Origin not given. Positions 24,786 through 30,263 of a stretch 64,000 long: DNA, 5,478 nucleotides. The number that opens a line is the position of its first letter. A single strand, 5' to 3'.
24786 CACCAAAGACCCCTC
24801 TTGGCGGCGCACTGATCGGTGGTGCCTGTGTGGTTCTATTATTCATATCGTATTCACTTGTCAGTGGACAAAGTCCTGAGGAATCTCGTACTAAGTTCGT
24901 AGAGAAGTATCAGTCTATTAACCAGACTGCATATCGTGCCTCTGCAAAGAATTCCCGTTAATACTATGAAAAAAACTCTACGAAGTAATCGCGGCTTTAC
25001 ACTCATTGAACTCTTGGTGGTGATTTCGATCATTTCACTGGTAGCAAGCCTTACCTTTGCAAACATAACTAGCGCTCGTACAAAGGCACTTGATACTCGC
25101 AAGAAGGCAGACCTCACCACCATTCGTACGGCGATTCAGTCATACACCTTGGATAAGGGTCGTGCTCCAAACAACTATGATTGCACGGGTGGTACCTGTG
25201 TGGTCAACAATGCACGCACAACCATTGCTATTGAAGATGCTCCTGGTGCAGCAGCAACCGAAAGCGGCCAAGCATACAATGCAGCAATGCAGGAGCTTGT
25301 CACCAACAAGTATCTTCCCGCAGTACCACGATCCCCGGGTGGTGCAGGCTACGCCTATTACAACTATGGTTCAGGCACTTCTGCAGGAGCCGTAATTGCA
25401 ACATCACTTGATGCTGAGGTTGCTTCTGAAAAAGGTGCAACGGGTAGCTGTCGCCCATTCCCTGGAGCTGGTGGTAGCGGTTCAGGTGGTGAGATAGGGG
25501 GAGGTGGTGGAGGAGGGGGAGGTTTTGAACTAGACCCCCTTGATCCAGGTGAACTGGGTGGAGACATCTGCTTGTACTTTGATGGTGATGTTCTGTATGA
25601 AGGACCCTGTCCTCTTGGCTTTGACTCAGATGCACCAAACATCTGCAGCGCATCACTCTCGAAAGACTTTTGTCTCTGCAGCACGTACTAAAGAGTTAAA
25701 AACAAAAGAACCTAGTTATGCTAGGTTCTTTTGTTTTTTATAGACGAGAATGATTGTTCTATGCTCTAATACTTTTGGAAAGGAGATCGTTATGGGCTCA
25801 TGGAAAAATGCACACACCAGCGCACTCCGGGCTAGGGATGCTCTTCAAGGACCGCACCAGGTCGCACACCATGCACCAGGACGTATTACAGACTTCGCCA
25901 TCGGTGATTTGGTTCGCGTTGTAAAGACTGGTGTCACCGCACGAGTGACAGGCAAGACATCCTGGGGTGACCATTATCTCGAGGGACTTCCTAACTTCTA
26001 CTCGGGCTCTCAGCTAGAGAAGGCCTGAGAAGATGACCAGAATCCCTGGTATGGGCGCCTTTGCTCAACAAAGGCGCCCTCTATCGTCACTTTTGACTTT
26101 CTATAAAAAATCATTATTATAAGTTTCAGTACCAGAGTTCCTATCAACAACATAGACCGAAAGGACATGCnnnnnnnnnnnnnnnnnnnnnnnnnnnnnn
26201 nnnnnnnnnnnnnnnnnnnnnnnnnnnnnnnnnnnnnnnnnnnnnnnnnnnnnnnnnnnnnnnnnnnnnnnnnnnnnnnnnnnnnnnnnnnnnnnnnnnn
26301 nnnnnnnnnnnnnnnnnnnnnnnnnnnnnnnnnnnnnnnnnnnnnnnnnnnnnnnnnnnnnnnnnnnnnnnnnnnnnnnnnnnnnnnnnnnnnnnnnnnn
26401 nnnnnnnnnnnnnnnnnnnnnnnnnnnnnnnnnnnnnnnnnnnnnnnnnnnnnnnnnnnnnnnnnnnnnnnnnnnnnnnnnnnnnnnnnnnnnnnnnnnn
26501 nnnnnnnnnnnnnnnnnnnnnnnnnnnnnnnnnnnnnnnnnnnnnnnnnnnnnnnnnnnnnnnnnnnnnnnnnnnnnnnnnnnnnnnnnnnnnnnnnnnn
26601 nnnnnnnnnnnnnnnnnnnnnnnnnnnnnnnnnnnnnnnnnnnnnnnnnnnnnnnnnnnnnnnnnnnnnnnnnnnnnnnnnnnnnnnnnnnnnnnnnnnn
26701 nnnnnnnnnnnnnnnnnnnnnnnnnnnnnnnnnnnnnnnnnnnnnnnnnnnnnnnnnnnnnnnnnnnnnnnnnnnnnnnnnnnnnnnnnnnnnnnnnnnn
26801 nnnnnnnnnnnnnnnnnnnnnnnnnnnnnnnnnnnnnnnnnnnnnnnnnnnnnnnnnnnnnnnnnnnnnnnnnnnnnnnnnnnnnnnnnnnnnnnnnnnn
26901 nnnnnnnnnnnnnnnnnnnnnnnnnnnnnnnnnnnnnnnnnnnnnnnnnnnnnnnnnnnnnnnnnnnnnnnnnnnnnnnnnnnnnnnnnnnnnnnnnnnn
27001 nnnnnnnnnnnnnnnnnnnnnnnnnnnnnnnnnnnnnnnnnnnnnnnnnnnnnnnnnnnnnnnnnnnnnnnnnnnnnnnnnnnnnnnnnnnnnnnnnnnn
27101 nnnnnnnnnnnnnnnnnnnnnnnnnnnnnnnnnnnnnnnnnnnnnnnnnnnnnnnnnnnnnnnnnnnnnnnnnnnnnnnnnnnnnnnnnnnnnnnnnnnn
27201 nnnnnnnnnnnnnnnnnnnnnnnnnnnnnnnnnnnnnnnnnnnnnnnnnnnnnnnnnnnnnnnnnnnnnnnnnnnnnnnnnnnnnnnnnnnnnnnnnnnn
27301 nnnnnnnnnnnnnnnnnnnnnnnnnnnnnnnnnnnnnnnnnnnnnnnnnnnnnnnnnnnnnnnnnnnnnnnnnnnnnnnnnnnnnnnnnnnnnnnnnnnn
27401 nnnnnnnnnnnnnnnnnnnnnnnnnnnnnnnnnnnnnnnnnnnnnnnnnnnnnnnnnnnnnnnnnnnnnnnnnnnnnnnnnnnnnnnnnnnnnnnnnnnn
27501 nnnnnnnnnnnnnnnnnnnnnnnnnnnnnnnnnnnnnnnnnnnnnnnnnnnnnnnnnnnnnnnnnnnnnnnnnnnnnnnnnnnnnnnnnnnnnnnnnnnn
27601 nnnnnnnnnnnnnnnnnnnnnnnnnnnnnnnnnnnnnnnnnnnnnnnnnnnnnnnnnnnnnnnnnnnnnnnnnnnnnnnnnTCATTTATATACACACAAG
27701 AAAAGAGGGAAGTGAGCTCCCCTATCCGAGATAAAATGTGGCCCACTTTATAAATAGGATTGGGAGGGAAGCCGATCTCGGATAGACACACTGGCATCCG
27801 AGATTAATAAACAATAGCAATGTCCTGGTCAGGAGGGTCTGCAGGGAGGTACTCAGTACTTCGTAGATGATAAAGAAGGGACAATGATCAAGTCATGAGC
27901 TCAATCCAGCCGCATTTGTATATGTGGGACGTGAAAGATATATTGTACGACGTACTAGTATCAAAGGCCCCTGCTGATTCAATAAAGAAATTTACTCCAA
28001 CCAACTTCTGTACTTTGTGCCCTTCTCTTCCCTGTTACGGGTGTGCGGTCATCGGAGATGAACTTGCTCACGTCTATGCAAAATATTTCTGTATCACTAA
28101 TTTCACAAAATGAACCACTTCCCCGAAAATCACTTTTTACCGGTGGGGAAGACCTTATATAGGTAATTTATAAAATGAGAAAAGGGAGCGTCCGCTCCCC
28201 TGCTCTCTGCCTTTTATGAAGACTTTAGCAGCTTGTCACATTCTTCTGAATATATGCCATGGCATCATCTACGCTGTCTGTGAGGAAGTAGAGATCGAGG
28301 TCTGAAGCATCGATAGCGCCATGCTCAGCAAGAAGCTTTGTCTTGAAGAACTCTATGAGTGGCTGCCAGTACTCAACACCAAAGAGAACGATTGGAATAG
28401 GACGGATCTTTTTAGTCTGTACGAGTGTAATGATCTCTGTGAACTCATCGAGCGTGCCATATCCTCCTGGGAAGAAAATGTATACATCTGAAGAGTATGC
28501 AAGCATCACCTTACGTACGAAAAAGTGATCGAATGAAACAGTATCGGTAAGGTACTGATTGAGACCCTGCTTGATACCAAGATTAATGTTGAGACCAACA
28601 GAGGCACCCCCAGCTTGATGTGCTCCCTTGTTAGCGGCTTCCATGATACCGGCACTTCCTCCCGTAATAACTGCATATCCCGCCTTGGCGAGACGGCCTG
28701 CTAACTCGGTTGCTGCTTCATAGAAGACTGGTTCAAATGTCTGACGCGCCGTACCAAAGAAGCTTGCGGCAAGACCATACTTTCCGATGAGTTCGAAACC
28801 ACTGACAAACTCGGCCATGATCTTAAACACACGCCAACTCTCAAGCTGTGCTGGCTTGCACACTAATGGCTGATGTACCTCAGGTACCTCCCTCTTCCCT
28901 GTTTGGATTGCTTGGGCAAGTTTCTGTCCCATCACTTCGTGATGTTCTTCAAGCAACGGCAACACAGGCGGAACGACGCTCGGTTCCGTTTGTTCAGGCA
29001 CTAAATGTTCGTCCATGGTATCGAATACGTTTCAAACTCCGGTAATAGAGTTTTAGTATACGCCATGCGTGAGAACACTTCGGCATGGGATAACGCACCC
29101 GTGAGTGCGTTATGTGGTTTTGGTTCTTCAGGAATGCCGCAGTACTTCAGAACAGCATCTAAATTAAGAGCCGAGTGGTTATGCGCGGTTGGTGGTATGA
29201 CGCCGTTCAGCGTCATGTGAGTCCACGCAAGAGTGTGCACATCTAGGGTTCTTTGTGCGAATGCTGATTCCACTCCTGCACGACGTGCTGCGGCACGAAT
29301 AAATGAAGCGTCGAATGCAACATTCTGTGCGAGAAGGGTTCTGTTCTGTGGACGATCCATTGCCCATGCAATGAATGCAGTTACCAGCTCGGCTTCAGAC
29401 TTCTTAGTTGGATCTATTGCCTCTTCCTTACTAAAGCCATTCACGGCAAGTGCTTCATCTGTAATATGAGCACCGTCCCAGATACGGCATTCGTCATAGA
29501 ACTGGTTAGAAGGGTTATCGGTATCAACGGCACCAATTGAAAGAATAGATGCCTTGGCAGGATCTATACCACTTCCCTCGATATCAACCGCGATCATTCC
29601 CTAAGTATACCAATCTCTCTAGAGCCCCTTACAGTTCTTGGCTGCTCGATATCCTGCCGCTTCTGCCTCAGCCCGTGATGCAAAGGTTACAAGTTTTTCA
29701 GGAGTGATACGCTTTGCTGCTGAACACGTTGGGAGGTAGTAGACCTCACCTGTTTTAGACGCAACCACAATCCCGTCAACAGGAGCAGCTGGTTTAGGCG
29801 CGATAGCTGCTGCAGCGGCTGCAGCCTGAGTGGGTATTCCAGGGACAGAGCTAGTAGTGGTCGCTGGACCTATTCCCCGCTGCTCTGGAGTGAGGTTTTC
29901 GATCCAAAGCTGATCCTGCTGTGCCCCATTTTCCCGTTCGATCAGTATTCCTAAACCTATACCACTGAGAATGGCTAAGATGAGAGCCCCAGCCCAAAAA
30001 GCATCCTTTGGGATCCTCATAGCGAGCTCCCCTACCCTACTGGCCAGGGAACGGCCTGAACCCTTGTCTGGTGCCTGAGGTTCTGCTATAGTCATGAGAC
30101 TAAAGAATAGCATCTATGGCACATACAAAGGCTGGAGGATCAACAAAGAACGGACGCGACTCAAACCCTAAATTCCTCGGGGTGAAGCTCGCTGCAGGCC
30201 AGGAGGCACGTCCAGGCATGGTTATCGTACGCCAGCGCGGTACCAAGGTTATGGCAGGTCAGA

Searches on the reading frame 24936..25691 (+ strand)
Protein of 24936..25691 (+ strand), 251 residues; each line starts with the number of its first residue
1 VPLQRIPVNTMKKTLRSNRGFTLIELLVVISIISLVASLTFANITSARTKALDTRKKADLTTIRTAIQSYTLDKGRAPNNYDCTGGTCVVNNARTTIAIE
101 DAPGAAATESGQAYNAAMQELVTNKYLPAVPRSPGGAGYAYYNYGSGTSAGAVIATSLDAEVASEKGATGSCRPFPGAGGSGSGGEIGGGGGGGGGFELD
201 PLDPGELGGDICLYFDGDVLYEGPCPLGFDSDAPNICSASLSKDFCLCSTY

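Call 3: search_protein_families(library=pfam, proteins=[window:24936-25691:+], max_evalue=0.01)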
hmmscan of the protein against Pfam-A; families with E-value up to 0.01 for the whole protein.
window:24936-25691:+ (251 aa): 1 family
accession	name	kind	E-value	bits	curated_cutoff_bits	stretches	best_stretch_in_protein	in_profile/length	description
PF07963.17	N_methyl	-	1.9e-08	34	21.2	1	16-39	2-25/27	Prokaryotic N-terminal methylation motif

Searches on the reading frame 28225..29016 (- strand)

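Call 44: search_protein_families(library=pfam, proteins=[window:28225-29016:-], max_evalue=0.001)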
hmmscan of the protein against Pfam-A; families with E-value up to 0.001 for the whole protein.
window:28225-29016:- (263 aa): 2 families
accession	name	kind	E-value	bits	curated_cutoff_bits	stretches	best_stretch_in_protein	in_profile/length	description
PF03641.19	Lysine_decarbox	-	4e-31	108.4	27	1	125-255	1-130/131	Possible lysine decarboxylase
PF18306.6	LDcluster4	-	3.8e-18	66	26.3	1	88-193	8-111/151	SLOG cluster4 family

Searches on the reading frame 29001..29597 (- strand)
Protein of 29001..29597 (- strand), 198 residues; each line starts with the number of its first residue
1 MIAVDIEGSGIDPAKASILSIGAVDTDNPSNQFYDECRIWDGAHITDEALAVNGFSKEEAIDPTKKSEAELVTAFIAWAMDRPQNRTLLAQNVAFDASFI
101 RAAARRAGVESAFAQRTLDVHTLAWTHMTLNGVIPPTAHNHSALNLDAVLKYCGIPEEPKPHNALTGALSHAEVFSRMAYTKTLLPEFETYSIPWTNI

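Call 44: search_protein_families(library=pfam, proteins=[window:29001-29597:-], max_evalue=0.001)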
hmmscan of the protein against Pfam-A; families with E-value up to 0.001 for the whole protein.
window:29001-29597:- (198 aa): 2 families
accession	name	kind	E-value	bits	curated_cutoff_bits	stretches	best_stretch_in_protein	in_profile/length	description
PF00929.31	RNase_T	-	7.9e-10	40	24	1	2-175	1-164/164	Exonuclease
PF16473.11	Rv2179c-like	-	6.1e-08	33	27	1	2-145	3-164/177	3'-5' exoribonuclease Rv2179c-like domain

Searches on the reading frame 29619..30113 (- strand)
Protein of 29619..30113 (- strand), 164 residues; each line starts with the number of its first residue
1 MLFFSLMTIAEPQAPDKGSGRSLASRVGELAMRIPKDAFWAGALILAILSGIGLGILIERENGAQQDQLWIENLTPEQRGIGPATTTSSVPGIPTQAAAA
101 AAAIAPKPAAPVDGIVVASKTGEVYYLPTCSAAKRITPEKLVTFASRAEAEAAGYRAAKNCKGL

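Call 44: search_protein_families(library=pfam, proteins=[window:29619-30113:-], max_evalue=0.001)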
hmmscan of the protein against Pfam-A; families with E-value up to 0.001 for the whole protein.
window:29619-30113:- (164 aa): 1 family
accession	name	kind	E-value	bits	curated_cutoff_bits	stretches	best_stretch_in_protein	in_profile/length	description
PF02805.21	Ada_Zn_binding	-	1.5e-07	31.8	23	1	114-162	16-63/65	Metal binding domain of Ada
